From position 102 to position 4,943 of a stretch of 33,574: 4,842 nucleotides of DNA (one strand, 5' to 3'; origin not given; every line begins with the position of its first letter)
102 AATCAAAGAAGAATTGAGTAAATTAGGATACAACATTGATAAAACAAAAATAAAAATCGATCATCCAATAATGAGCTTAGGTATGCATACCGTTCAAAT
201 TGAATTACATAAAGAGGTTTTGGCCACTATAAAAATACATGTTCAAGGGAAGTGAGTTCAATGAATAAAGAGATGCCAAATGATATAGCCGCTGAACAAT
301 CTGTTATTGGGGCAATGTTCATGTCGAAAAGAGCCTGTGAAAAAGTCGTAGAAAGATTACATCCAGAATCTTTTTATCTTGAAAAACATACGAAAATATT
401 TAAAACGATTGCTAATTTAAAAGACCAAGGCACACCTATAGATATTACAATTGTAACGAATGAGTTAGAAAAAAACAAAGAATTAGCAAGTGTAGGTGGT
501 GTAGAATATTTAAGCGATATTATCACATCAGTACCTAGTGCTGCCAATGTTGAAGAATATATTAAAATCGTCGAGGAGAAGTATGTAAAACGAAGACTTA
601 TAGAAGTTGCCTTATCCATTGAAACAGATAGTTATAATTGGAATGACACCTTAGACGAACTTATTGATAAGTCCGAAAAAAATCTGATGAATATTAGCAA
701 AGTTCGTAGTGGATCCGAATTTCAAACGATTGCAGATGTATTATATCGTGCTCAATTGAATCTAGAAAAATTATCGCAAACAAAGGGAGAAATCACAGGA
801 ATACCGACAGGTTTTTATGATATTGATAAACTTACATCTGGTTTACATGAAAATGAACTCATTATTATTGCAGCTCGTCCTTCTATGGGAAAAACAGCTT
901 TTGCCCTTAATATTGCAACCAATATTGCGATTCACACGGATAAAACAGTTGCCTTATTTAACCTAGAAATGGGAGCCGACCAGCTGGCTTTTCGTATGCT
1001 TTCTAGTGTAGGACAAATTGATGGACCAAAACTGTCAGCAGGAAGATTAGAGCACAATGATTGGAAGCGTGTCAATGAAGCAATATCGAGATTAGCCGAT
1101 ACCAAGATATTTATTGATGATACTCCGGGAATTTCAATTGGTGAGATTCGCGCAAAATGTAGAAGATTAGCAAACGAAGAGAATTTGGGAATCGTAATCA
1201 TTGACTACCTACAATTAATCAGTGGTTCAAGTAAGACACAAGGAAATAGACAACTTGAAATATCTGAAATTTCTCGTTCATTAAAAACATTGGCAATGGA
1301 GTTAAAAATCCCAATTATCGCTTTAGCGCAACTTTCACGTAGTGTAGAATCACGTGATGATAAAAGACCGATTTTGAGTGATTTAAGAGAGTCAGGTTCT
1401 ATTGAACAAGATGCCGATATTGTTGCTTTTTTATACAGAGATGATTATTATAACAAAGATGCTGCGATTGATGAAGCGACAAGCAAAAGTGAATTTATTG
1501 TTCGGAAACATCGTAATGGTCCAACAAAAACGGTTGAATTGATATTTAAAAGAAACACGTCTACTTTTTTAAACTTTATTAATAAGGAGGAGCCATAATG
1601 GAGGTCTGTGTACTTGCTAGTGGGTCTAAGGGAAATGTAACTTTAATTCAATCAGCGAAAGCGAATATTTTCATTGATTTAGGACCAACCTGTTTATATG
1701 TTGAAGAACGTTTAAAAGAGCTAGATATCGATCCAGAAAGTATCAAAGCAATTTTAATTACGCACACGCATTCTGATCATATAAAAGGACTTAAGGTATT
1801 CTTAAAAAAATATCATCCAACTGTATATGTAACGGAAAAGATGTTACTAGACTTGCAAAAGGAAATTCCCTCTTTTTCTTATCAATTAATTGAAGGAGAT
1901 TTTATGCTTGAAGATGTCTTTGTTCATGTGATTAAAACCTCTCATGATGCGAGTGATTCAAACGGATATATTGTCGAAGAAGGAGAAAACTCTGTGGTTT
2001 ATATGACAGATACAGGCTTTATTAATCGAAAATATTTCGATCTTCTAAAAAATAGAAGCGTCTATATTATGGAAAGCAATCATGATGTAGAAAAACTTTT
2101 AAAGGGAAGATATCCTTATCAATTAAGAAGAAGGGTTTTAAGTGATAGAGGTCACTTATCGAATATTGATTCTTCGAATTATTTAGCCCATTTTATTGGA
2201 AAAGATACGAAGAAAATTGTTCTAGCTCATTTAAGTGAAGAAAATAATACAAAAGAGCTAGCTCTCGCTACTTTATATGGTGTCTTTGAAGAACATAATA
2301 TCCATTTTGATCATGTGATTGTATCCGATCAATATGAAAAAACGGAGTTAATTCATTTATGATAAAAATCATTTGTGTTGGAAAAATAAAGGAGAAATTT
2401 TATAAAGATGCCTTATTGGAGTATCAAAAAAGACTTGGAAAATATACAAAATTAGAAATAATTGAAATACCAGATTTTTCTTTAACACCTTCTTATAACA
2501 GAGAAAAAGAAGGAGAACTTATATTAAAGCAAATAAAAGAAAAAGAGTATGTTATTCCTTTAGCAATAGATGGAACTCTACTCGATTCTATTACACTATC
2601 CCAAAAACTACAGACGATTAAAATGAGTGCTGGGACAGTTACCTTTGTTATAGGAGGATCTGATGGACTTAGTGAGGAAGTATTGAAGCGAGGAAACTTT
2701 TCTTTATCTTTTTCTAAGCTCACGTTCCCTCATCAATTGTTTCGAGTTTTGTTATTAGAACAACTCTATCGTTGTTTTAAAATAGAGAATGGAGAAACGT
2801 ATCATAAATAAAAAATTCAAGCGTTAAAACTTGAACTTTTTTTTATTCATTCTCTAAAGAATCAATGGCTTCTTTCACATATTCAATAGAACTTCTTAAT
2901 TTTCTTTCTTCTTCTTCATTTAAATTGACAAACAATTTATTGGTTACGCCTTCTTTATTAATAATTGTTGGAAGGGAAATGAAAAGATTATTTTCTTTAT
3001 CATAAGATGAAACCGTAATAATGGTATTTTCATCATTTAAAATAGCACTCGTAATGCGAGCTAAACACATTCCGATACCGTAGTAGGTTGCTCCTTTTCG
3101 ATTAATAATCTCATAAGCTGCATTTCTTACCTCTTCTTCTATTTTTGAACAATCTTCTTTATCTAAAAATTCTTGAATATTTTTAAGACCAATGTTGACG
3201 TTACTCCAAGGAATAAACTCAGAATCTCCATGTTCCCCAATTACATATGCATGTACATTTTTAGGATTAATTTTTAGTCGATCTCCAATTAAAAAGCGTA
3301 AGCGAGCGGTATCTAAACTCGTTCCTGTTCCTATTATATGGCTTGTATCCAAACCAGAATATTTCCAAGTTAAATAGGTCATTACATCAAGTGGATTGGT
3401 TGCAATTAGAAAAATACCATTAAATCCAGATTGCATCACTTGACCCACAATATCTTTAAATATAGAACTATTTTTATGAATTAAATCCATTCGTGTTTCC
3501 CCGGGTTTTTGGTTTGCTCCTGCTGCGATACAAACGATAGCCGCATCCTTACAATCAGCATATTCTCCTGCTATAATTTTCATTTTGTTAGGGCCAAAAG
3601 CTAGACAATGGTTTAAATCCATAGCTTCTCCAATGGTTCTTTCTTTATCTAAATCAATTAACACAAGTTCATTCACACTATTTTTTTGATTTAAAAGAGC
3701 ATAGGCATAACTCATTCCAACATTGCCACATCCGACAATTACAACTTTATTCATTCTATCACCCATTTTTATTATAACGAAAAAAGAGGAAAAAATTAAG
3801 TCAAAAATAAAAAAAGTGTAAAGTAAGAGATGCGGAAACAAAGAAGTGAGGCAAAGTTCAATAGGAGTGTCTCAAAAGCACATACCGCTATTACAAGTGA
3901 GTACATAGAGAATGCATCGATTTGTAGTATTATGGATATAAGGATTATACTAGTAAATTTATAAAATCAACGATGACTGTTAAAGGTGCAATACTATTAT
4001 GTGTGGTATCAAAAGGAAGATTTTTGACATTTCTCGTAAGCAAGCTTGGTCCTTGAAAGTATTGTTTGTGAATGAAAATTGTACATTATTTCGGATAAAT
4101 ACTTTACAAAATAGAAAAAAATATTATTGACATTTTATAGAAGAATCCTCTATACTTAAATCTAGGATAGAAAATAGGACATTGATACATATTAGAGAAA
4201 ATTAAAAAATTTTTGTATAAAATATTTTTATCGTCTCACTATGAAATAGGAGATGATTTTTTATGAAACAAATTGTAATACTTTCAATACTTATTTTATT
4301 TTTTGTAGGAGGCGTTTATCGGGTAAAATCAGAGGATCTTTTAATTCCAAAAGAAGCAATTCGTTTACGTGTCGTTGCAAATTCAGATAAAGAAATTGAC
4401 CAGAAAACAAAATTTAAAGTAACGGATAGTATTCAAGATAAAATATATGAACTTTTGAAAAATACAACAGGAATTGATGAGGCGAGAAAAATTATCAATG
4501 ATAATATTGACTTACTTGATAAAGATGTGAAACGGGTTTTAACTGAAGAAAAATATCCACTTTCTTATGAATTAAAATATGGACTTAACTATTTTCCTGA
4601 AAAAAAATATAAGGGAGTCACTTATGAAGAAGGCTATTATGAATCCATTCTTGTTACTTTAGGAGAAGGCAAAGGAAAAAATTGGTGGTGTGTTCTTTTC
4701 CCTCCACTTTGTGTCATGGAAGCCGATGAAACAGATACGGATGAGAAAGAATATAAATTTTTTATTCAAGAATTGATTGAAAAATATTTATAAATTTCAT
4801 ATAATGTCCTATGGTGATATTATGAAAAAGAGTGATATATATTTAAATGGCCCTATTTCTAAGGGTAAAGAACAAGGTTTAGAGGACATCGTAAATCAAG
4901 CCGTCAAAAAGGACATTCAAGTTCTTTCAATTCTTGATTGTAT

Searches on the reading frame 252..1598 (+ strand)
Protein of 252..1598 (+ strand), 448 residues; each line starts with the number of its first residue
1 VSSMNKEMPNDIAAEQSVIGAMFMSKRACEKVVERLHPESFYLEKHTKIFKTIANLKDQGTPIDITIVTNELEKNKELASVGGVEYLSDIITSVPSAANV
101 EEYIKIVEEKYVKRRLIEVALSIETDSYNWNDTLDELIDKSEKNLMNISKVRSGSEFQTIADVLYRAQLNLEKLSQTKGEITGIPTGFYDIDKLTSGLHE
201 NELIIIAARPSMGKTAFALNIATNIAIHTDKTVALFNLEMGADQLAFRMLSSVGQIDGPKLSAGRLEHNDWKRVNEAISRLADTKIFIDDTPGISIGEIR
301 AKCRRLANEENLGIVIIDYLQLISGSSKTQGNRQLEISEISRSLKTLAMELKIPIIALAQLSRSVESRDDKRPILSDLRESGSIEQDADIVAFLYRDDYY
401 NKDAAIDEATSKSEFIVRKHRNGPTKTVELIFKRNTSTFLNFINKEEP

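Call 45: search_protein_families(library=pfam, proteins=[window:252-1598:+], max_evalue=0.00001)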
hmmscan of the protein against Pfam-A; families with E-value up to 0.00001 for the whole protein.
window:252-1598:+ (448 aa): 3 families
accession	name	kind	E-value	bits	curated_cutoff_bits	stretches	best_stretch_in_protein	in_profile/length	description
PF03796.21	DnaB_C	-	2.3e-108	361.9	27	1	183-440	1-254/255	DnaB-like helicase C terminal domain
PF00772.26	DnaB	-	1.7e-33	115.2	23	1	8-109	2-103/103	DnaB-like helicase N terminal domain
PF13481.12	AAA_25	-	9.6e-10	38.8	27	1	194-359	25-188/195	AAA domain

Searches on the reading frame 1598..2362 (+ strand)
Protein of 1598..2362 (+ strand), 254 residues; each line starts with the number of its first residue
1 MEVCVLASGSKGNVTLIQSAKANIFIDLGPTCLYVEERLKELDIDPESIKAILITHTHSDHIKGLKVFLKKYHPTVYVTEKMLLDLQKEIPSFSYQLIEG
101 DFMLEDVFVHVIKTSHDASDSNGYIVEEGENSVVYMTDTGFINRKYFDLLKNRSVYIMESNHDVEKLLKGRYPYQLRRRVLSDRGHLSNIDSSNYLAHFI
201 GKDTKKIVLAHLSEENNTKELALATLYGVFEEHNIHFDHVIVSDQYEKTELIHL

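Call 45: search_protein_families(library=pfam, proteins=[window:1598-2362:+], max_evalue=0.00001)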
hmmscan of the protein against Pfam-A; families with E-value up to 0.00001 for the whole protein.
window:1598-2362:+ (254 aa): 2 families
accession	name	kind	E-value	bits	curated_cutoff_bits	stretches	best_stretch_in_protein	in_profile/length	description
PF00753.33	Lactamase_B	-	1.6e-14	54.8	22.7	1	11-211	5-196/196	Metallo-beta-lactamase superfamily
PF12706.13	Lactamase_B_2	-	2e-14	54.1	27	1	23-161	2-165/200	Beta-lactamase superfamily domain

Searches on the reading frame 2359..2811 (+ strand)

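Call 45: search_protein_families(library=pfam, proteins=[window:2359-2811:+], max_evalue=0.00001)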
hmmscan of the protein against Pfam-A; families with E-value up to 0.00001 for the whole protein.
window:2359-2811:+ (150 aa): 1 family
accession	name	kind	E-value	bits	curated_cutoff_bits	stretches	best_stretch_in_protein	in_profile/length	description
PF02590.22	SPOUT_MTase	-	6.6e-51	172.8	27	1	2-149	3-154/154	Predicted SPOUT methyltransferase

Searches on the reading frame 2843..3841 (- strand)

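Call 45: search_protein_families(library=pfam, proteins=[window:2843-3841:-], max_evalue=0.00001)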
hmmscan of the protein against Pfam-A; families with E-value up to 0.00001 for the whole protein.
window:2843-3841:- (332 aa): 2 families
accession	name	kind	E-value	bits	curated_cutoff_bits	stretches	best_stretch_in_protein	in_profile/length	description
PF00056.29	Ldh_1_N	-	1.5e-44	151.9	27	1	32-171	2-141/141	lactate/malate dehydrogenase, NAD binding domain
PF02866.23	Ldh_1_C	-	2.6e-33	115.9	22.6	1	174-330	1-171/174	lactate/malate dehydrogenase, alpha/beta C-terminal domain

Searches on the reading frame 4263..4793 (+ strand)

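Call 45: search_protein_families(library=pfam, proteins=[window:4263-4793:+], max_evalue=0.00001)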
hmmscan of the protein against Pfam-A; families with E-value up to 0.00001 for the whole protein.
window:4263-4793:+ (176 aa): 1 family
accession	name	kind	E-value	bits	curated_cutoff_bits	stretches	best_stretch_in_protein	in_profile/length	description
PF09551.15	Spore_II_R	-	4.1e-39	134.4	25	1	30-154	2-126/128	Stage II sporulation protein R (spore_II_R)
